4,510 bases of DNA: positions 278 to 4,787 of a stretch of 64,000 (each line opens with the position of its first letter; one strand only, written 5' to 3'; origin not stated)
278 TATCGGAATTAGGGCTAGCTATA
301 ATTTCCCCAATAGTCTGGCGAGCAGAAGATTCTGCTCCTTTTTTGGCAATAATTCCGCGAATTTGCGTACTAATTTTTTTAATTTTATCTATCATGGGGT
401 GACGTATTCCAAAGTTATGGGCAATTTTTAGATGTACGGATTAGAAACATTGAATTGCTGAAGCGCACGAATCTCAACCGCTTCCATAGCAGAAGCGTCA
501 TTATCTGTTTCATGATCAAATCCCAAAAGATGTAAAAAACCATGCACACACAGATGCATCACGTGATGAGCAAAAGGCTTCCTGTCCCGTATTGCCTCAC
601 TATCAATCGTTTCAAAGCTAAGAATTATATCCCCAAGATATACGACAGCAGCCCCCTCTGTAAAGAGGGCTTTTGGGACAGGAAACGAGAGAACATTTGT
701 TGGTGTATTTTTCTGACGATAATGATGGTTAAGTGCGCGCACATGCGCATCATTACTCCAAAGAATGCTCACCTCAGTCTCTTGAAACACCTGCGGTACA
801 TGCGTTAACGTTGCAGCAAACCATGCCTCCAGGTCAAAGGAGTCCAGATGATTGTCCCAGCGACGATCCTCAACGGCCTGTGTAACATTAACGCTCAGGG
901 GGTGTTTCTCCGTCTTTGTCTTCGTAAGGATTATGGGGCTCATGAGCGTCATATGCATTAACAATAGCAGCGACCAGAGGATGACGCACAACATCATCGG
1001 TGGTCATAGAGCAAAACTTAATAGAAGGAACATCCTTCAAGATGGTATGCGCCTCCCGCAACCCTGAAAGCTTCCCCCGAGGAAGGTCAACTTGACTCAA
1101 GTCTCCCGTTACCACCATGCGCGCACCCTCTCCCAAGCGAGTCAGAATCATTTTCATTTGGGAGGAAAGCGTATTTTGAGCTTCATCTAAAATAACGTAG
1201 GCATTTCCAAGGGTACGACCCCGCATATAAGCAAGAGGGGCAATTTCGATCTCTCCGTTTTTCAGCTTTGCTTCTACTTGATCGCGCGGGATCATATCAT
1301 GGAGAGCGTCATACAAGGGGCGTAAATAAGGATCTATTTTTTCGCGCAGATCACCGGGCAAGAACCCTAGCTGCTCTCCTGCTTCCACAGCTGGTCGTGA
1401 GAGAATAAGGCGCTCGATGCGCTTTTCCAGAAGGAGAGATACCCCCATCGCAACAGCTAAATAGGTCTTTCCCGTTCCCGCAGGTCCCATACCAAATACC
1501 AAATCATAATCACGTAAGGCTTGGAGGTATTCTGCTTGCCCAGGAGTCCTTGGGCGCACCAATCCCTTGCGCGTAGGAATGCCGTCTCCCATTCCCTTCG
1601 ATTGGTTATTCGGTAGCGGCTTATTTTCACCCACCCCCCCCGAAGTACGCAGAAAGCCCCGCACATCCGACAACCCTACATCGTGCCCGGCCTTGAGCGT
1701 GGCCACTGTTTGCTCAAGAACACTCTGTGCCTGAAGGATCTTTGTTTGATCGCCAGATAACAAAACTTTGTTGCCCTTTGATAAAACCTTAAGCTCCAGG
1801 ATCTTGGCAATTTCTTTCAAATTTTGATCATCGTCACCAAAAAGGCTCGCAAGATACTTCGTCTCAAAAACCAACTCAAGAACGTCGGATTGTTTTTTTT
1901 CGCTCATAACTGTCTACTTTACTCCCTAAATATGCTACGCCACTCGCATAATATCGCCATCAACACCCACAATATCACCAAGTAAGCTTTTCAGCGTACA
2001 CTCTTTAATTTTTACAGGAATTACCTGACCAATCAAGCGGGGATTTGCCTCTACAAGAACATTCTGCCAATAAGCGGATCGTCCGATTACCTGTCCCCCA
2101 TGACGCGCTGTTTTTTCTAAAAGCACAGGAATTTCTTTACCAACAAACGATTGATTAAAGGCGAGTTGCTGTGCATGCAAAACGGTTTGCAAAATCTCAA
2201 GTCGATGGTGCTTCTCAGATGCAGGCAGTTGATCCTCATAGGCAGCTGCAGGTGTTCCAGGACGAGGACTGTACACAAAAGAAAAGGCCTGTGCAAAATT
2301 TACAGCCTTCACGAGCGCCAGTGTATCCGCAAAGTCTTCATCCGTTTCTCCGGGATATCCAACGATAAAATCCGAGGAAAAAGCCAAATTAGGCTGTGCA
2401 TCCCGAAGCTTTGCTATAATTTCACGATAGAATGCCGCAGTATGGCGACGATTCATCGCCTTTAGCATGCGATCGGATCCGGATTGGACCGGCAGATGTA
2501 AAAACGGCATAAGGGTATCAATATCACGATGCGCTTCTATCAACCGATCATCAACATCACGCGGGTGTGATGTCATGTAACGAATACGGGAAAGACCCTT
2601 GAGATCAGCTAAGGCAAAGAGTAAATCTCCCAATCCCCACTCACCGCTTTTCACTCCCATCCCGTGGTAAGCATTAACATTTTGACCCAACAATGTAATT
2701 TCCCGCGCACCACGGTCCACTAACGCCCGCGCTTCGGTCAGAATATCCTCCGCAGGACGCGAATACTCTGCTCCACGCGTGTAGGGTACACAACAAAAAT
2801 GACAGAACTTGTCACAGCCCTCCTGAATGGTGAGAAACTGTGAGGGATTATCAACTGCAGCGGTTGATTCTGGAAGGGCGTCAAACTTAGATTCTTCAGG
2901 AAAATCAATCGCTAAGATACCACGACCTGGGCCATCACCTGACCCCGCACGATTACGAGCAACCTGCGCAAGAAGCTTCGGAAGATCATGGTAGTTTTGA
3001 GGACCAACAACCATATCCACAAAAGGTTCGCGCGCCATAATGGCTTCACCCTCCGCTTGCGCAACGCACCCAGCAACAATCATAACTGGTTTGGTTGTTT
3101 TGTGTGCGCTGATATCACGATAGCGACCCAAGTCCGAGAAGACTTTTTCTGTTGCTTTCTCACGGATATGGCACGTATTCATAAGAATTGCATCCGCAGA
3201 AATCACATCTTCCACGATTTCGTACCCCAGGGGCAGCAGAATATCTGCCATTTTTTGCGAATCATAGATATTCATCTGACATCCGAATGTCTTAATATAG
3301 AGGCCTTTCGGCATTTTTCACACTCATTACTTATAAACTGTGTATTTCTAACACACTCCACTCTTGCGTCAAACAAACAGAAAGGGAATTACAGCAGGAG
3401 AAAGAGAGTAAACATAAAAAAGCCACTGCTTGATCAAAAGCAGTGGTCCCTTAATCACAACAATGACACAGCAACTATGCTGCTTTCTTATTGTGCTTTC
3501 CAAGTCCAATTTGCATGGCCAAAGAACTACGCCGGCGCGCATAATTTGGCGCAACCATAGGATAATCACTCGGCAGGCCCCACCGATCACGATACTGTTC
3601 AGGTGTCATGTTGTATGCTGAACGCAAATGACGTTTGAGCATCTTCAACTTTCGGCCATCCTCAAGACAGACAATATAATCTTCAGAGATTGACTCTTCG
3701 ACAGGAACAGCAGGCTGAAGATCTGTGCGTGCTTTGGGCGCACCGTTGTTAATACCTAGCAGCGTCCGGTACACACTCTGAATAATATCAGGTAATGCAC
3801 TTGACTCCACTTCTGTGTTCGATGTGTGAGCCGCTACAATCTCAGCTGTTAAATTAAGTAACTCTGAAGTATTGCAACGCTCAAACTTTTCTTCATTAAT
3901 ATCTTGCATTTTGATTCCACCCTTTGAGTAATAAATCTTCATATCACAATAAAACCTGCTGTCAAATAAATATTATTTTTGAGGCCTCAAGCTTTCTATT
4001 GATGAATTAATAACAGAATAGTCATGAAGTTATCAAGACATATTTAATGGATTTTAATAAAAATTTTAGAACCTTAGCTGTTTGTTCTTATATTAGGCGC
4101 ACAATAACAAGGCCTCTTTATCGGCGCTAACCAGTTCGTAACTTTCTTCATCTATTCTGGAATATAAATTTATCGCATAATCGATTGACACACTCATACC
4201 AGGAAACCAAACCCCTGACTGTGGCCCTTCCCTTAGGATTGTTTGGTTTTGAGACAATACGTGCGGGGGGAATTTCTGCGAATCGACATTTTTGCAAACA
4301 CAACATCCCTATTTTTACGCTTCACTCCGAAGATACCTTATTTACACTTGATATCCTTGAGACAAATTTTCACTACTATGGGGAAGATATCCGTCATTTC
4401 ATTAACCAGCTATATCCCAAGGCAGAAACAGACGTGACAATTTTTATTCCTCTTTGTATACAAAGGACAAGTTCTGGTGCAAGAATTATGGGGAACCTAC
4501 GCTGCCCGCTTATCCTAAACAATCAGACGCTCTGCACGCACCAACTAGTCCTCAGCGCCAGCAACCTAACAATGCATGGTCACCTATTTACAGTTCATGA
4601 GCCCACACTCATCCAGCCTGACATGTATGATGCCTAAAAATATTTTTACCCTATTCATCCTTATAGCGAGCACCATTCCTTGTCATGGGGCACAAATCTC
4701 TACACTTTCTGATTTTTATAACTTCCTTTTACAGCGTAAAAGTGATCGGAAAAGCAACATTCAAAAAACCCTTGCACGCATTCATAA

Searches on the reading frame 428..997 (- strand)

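Call 7: search_protein_families(library=pfam, proteins=[window:428-997:-], max_evalue=0.001)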
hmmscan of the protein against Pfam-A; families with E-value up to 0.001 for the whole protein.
window:428-997:- (189 aa): 1 family
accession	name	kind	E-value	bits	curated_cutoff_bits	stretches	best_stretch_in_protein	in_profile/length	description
PF02130.23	YbeY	-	6.5e-32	110.5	25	1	55-181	6-128/129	Endoribonuclease YbeY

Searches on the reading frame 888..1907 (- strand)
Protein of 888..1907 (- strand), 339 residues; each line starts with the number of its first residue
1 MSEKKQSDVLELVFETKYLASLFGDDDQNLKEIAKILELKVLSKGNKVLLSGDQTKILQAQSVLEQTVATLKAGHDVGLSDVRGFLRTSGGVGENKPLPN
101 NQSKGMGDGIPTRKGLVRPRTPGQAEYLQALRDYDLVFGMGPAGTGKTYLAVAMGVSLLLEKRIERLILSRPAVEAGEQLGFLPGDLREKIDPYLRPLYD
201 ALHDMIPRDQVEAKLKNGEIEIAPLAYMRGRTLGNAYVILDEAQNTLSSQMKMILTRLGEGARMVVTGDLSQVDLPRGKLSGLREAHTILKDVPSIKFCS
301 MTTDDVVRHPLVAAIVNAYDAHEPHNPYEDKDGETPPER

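Call 7: search_protein_families(library=pfam, proteins=[window:888-1907:-], max_evalue=0.001)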
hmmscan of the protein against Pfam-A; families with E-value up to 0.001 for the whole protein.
window:888-1907:- (339 aa): 3 families
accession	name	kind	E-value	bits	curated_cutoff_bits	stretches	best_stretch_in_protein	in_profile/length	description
PF02562.22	PhoH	-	2.1e-92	308.7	27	1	117-320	2-205/205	PhoH-like protein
PF13604.12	AAA_30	-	2.2e-06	28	27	1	122-273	4-128/191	AAA domain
PF13245.12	AAA_19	-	2.7e-05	24.8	25.1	1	136-273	13-129/134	AAA domain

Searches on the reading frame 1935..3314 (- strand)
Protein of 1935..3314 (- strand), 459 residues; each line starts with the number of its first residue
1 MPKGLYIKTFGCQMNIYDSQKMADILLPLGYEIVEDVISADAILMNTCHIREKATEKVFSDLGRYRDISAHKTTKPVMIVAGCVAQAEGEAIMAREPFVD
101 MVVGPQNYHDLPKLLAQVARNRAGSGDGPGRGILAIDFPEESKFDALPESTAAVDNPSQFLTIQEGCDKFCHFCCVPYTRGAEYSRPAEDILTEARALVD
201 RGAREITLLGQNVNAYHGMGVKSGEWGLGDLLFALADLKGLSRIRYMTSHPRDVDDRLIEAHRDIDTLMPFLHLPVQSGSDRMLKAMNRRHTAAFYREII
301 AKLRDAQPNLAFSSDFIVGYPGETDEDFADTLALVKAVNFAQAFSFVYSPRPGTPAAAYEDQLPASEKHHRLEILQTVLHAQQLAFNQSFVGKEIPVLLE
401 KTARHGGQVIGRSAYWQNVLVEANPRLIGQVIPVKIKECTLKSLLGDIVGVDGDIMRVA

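Call 7: search_protein_families(library=pfam, proteins=[window:1935-3314:-], max_evalue=0.001)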
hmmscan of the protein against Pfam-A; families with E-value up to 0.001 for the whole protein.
window:1935-3314:- (459 aa): 4 families
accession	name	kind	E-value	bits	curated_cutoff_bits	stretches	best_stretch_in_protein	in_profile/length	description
PF04055.27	Radical_SAM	-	1.6e-28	100.4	29.5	1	162-334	2-165/166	Radical SAM superfamily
PF00919.26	UPF0004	-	2.1e-28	98.6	27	1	5-104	2-98/98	Uncharacterized protein family UPF0004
PF01938.26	TRAM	-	2.7e-09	37.2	21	1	388-449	1-61/61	TRAM domain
PF18693.7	TRAM_2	-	0.00036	21.1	27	1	391-449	1-63/63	TRAM domain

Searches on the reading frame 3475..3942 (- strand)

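Call 7: search_protein_families(library=pfam, proteins=[window:3475-3942:-], max_evalue=0.001)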
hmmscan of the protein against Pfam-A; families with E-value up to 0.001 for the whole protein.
window:3475-3942:- (155 aa): 1 family
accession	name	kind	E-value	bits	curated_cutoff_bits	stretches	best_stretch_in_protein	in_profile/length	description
PF05443.17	ROS_MUCR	-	8.6e-48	161.9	25.4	1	28-148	2-123/123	ROS/MUCR transcriptional regulator protein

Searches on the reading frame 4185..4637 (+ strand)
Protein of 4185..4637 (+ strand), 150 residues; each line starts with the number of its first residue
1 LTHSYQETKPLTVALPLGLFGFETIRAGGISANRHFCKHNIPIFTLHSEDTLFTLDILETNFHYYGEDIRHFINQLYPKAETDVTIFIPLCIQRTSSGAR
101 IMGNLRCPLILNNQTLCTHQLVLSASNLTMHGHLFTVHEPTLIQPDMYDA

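Call 7: search_protein_families(library=pfam, proteins=[window:4185-4637:+], max_evalue=0.001)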
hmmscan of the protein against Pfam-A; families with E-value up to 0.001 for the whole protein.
window:4185-4637:+ (150 aa): 1 family
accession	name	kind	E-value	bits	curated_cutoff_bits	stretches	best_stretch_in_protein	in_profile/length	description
PF02623.20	FliW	-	4.4e-07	30.2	25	1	15-131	3-119/122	FliW protein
